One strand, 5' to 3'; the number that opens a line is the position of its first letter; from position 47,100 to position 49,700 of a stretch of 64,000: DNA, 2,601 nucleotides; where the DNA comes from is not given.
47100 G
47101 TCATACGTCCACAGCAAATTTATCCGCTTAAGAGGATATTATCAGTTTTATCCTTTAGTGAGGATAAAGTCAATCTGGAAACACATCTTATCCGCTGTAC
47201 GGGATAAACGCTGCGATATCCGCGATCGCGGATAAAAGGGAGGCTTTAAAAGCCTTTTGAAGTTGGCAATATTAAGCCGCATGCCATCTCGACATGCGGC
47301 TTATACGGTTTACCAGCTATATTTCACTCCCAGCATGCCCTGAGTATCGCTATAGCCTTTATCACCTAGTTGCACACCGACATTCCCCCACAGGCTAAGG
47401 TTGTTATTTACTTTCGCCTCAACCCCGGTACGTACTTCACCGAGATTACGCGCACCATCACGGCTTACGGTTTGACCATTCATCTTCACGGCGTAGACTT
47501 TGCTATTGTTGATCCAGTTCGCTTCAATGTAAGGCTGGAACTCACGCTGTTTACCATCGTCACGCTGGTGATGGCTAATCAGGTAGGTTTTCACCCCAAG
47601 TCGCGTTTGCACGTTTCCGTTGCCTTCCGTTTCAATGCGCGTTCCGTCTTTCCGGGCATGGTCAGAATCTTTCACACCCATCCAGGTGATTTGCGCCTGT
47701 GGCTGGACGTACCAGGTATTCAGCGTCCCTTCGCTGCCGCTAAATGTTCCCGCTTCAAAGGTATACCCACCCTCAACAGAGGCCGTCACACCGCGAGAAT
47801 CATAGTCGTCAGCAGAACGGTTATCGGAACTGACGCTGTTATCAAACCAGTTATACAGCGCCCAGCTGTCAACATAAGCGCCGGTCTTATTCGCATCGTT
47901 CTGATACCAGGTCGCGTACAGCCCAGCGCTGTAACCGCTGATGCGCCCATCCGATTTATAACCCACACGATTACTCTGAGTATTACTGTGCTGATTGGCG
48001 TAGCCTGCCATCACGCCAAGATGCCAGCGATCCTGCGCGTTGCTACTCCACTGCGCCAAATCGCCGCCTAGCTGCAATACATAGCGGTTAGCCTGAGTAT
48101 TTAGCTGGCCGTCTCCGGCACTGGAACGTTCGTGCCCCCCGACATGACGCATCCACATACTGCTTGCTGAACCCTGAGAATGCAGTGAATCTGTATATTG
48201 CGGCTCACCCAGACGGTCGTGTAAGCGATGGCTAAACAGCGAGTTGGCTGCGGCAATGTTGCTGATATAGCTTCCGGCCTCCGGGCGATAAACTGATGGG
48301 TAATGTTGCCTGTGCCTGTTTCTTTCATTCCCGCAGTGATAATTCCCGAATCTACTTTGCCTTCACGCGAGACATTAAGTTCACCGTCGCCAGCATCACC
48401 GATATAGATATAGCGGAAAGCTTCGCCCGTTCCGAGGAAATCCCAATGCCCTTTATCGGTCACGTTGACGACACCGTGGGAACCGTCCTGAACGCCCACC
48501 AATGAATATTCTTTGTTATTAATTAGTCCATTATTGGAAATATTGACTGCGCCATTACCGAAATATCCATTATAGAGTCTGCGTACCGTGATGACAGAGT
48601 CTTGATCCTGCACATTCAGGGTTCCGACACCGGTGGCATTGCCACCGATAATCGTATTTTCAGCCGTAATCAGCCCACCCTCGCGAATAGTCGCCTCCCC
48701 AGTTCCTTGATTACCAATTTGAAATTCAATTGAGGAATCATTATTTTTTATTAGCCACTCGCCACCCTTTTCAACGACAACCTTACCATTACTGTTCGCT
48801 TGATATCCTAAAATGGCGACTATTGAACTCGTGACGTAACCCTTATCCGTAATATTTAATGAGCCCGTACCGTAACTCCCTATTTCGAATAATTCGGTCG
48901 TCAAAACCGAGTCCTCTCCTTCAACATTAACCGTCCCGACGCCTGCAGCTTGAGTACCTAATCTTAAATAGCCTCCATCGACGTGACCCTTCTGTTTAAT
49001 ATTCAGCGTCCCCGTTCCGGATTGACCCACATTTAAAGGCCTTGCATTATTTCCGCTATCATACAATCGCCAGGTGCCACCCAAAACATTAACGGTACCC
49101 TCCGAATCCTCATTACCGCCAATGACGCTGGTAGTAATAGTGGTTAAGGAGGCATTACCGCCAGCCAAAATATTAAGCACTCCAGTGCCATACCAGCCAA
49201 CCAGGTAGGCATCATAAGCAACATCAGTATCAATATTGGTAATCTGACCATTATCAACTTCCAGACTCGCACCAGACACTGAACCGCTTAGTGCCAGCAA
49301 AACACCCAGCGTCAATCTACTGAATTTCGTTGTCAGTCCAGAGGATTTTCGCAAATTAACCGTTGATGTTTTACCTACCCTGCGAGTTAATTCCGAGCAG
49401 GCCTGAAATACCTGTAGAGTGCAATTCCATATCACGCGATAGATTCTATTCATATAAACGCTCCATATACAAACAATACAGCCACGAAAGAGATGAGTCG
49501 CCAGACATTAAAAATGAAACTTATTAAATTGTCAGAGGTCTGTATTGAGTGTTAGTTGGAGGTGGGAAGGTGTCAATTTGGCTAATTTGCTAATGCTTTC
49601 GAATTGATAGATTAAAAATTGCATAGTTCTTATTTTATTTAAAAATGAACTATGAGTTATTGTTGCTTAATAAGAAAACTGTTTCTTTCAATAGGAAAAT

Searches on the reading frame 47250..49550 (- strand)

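Call 26: find_homologous_proteins(query=L001:9798-11000:+, max_evalue=1e-50)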
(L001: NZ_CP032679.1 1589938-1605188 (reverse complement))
Query L001:9798-11000:+ (401 aa): 71 proteins with E <= 1e-50 among 8000 candidates.
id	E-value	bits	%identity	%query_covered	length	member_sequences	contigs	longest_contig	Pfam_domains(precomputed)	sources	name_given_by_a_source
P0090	9.5e-250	846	100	100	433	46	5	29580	PF12951.14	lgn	-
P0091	1.9e-248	842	100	100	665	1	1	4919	PF00370.28,PF18883.7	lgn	-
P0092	5.2e-248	840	100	100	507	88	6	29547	-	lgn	-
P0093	3.9e-246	834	99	100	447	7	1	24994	-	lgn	-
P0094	2.8e-234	795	99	96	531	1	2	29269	PF00370.28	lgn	-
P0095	5.6e-232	788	98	95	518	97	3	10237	-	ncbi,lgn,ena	-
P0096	1.6e-224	763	99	92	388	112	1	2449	-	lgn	-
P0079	8.5e-220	748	99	91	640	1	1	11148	-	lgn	-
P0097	3.7e-213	726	99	88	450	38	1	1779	PF12951.14,PF18883.7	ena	-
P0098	7.9e-211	718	89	100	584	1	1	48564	PF18883.7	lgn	-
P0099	1.1e-204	698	99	84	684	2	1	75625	PF00370.28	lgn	-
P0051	2.5e-204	697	94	88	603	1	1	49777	PF13018.12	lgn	-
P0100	3.9e-202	689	98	84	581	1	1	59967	PF12951.14,PF07804.19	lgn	-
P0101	4.1e-201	686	99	83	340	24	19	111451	-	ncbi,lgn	-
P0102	3.5e-192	657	99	79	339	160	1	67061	PF12951.14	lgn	-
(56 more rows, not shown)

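Call 32: search_protein_families(library=pfam, proteins=[L005:4898-10318:+], max_evalue=0.01)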
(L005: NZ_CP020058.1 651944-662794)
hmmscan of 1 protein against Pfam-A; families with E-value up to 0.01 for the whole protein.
L005:4898-10318:+ (1806 aa): 5 families
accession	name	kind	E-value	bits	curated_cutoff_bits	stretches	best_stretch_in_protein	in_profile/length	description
PF03797.25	Autotransporter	-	9e-42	144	26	1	1525-1784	1-254/255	Autotransporter beta-domain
PF18883.6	AC_1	-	6.4e-26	91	27.1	1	1332-1438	5-114/114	Autochaperone Domain Type 1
PF13018.11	ESPR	-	3.5e-14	53.4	25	1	1-47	1-47/50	Extended Signal Peptide of Type V secretion system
PF03212.20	Pertactin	-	3.9e-10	40.2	22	1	1335-1452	7-120/121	Pertactin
PF12951.13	PATR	-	0.0001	22.7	27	1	1253-1281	1-28/30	Passenger-associated-transport-repeat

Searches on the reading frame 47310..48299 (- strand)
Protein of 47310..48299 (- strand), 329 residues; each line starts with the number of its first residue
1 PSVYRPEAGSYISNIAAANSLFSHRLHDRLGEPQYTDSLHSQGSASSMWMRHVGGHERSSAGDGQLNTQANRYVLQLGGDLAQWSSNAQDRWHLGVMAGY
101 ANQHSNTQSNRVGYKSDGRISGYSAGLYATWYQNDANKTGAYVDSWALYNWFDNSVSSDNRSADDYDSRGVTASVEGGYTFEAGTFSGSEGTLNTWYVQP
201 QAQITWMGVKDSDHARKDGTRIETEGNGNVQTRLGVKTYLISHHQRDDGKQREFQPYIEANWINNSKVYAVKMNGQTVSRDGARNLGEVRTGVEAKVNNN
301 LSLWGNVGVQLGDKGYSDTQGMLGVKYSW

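Call 17: search_protein_families(library=pfam, proteins=[window:47310-48299:-], max_evalue=0.01)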
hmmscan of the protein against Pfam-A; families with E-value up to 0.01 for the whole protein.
window:47310-48299:- (329 aa): 1 family
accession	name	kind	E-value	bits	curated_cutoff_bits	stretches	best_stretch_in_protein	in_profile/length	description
PF03797.25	Autotransporter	-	1.6e-42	146.4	26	1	48-307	1-254/255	Autotransporter beta-domain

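Call 18: search_protein_families(library=ncbifam, proteins=[window:47310-48299:-], max_evalue=0.01)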
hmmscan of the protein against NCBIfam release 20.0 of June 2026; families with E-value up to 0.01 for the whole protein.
window:47310-48299:- (329 aa): 7 families
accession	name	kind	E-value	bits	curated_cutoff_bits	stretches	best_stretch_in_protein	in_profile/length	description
NF011422.0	PRK14849.1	exception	1.5e-231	771.7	2335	1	1-329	1478-1806/1806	ECSE_1600 family autotransporter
NF011841.0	PRK15313.1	equivalog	1.7e-116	390.2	1297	1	4-329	635-955/955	intestinal colonization autotransporter adhesin MisL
TIGR01414.1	autotrans_barl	domain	1.6e-88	297.7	16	1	3-329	124-432/432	autotransporter outer membrane beta-barrel domain-containing protein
NF033176.1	auto_AIDA-I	exception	5.5e-81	272.6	1200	1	4-328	964-1286/1287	autotransporter adhesin AIDA-I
NF011847.1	PRK15319.1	equivalog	8.9e-42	142.5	2249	1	4-329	1738-2050/2050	fibronectin-binding autotransporter adhesin ShdA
NF007285.1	PRK09752.1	equivalog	2.1e-38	131.7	1459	1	7-329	957-1250/1250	AIDA-I family autotransporter adhesin YfaL/EhaC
NF040482.1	auto_BafA_Cterm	equivalog_domain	3.5e-14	52.2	700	1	116-329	441-643/643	BafA family autotransporter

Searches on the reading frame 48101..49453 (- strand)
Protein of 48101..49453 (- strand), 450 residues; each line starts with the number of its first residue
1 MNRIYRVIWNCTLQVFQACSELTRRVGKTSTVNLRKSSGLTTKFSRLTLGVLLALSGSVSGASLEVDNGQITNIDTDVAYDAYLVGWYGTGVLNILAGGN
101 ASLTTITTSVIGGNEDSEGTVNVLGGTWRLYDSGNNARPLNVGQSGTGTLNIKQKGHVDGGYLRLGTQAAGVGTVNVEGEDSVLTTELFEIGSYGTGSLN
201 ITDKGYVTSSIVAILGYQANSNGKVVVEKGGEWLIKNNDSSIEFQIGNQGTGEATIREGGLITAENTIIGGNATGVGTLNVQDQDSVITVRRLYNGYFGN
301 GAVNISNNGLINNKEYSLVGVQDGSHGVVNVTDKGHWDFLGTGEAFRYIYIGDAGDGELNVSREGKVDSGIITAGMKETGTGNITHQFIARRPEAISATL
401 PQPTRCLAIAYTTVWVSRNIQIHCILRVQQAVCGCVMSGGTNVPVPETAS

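Call 11: find_encoding_contigs(protein=window:48101-49453:-, flank=6000, max_places=8)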
Protein window:48101-49453:- (450 aa): 9 contigs read that carry it; 1 place shown.
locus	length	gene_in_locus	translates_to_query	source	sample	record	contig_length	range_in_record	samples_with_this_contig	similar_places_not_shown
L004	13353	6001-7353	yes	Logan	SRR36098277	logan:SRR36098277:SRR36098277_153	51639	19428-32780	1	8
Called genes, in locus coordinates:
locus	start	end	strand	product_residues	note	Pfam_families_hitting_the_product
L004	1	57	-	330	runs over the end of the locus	PF02653:BPD_transp_2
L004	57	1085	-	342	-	PF02653:BPD_transp_2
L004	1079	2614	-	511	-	PF00005:ABC_tran, PF13304:AAA_21 (faint), PF00005:ABC_tran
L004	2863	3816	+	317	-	PF04198:Sugar-bind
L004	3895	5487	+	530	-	PF00370:FGGY_N, PF02782:FGGY_C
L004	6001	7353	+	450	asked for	PF13018:ESPR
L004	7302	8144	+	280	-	PF03797:Autotransporter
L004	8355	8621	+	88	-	PF13744:HTH_37 (weak), PF12844:HTH_19 (weak), PF13560:HTH_31 (faint), PF01381:HTH_3, PF13443:HTH_26 (weak)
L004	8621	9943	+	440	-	PF13657:Couple_hipA, PF07804:HipA_C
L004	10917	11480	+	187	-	PF00419:Fimbrial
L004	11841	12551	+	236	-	PF00345:PapD_N, PF02753:PapD_C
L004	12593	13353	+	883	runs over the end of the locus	PF13954:PapC_N, PF00577:Usher, PF13953:PapC_C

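Call 12: list_cluster_members(proteins=[window:48101-49453:-, window:47310-48158:-])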
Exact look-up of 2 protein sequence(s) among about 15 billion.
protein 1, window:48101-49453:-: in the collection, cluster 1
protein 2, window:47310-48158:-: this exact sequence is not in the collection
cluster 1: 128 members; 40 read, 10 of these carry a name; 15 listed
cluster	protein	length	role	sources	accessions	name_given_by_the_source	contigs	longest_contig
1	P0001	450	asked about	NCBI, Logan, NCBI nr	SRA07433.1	lipoprotein [Escherichia coli]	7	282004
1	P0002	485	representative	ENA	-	-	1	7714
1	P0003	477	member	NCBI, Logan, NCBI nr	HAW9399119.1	TPA: extended Signal peptide of Type V secretion system family protein [Escherichia coli] | extended Signal peptide of Type V secretion system family protein [Escherichia coli]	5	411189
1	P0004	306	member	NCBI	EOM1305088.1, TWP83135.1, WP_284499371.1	ESPR-type extended signal peptide-containing protein, partial [Escherichia coli]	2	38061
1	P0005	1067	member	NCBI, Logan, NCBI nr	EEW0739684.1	hypothetical protein EES03_003644 [Escherichia coli] | hypothetical protein [Escherichia coli]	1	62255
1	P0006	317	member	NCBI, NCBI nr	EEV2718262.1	transporter, partial [Escherichia coli] | transporter [Escherichia coli]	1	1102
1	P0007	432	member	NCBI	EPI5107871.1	ESPR-type extended signal peptide-containing protein, partial [Escherichia coli]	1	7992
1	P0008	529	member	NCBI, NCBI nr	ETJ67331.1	transporter [Escherichia coli ATCC 35150]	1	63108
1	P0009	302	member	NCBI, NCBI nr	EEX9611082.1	transporter, partial [Escherichia coli] | transporter [Escherichia coli]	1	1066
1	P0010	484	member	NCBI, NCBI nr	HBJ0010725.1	TPA: transporter, partial [Escherichia coli] | transporter [Escherichia coli]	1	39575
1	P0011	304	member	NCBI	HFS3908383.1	TPA: ESPR-type extended signal peptide-containing protein, partial [Escherichia coli]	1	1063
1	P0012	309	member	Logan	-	-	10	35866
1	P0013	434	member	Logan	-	-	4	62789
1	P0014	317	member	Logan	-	-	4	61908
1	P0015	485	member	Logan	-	-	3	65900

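Call 13: find_homologous_proteins(query=window:48299-49453:-, max_evalue=1e-30)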
Query seq(385 aa) (385 aa): 75 proteins with E <= 1e-30 among 8000 candidates.
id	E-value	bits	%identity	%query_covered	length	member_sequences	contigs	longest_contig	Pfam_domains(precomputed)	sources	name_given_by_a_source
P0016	3.1e-250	848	96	100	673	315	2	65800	PF13018.12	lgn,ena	-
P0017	9.2e-249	843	96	100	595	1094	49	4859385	PF13018.12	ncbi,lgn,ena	-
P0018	1.8e-245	832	96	100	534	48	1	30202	PF13018.12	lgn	-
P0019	3.5e-244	828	96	100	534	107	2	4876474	PF13018.12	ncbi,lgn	ncbi:ESPR-type extended signal peptide-containing protein [Escherichia coli]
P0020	3.7e-244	828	96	100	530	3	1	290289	PF13018.12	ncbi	ncbi:ESPR-type extended signal peptide-containing protein, partial [Escherichia coli]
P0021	4.8e-244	827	96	100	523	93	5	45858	PF13018.12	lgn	-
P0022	1.4e-243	826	97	100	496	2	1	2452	PF13018.12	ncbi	-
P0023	1.4e-242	823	99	100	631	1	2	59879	PF13018.12,PF03797.26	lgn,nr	nr:autotransporter outer membrane beta-barrel domain-containing protein [Escherichia coli]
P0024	1.1e-237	806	97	100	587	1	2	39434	PF07804.19,PF13018.12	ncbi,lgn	ncbi:ESPR-type extended signal peptide-containing protein [Escherichia coli]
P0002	3.9e-236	801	98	100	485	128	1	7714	PF13018.12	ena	-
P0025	4.0e-234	795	95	100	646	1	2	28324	PF13018.12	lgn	-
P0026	2.2e-233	792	96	100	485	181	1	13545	PF13018.12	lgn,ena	-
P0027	3.5e-232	788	96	100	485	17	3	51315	PF13018.12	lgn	-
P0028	9.2e-232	787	96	100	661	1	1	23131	PF13018.12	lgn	-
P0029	1.6e-229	780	95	100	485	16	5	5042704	PF13018.12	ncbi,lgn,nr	ncbi:outer membrane autotransporter domain-containing protein [Escherichia coli]|nr:putative lipopro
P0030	4.7e-228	775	96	98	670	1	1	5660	PF13018.12,PF03797.26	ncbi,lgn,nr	ncbi:TPA: autotransporter outer membrane beta-barrel domain-containing protein [Escherichia coli]|nr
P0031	1.3e-227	773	94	100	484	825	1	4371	PF13018.12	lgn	-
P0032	2.1e-222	756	95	96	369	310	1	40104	PF13018.12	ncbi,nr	ncbi:TPA: autotransporter barrel domain-containing lipoprotein, partial [Escherichia coli]|nr:autotr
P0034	4.4e-211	719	86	100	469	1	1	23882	PF13018.12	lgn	-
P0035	5.0e-211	719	94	92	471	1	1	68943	PF13018.12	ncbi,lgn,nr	ncbi:autotransporter outer membrane beta-barrel domain-containing protein [Escherichia coli]|nr:auto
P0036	4.5e-204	696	95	88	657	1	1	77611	PF13018.12,PF03797.26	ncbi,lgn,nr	ncbi:TPA: autotransporter outer membrane beta-barrel domain-containing protein [Escherichia coli]|nr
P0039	2.4e-196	670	96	85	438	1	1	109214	PF13018.12,PF13683.13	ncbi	-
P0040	3.8e-194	663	93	87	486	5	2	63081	PF13018.12,PF03797.26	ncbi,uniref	ncbi:autotransporter outer membrane beta-barrel domain-containing protein [Escherichia coli]|uniref:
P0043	1.4e-173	596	73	100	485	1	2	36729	PF13018.12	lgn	-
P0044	9.9e-169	580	95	75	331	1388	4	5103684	PF13018.12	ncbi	-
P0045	1.0e-156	540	95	70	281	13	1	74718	PF13018.12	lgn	-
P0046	1.4e-156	540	96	70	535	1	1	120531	PF07804.19,PF13018.12,PF13657.12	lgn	-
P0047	1.3e-153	530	95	68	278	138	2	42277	PF13018.12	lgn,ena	-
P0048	2.5e-151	522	95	68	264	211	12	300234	PF13018.12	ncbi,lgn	-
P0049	6.8e-144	498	94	67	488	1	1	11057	PF13018.12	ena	-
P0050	2.0e-143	496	95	64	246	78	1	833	PF13018.12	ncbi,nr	ncbi:TPA: autotransporter barrel domain-containing lipoprotein, partial [Escherichia coli]|nr:autotr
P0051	1.0e-142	494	89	69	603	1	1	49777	PF13018.12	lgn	-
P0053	1.8e-141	490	75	83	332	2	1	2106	PF13018.12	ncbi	-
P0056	1.1e-138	481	92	64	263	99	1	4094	PF13018.12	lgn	-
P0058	6.2e-135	468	95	62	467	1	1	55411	PF07804.19,PF13018.12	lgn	-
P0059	7.9e-133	461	99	58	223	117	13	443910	PF13018.12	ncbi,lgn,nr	ncbi:lipo domain protein [Escherichia coli 1827-70]|nr:lipo domain protein [Escherichia coli 1827-70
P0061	3.0e-123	430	92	60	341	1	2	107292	PF13018.12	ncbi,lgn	-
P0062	3.3e-121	423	96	54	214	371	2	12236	PF13018.12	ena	-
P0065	1.0e-115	405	95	53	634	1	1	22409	PF03212.21,PF13018.12,PF03797.26,PF18883.7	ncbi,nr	ncbi:autotransporter outer membrane beta-barrel domain-containing protein [Escherichia coli]|nr:auto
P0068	1.8e-110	388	96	50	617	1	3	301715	PF13018.12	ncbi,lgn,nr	ncbi:lipoprotein [Escherichia coli KTE38]|nr:lipoprotein [Escherichia coli KTE37] EOV09554.1 lipopro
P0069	2.9e-98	348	95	46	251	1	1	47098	PF13018.12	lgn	-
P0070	5.1e-97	344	93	46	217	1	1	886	PF13018.12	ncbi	-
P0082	2.0e-53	200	37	100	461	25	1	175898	PF13018.12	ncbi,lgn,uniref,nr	ncbi:ESPR-type extended signal peptide-containing protein [Escherichia albertii]|uniref:ESPR-type ex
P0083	2.4e-53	200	68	46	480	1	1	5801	PF13018.12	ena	-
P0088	6.2e-39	152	87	23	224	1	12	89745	PF13018.12,PF03797.26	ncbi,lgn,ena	-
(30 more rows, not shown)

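Call 17: search_protein_families(library=pfam, proteins=[window:48101-49453:-], max_evalue=0.01)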
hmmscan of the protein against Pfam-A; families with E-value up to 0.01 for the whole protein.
window:48101-49453:- (450 aa): 1 family
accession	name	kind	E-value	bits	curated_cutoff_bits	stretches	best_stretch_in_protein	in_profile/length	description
PF13018.11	ESPR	-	5.6e-15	56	25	1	1-47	1-47/50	Extended Signal Peptide of Type V secretion system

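Call 18: search_protein_families(library=ncbifam, proteins=[window:48101-49453:-], max_evalue=0.01)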
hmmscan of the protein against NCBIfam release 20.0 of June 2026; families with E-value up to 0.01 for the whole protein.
window:48101-49453:- (450 aa): 2 families
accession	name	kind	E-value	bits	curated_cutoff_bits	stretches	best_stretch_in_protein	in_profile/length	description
NF011422.0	PRK14849.1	exception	5.6e-253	842.7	2335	1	1-386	1-386/1806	ECSE_1600 family autotransporter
TIGR04393.1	rpt_T5SS_PEPC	repeat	1.4e-37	127.5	23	5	164-209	3-49/49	T5SS/PEP-CTERM-associated repeat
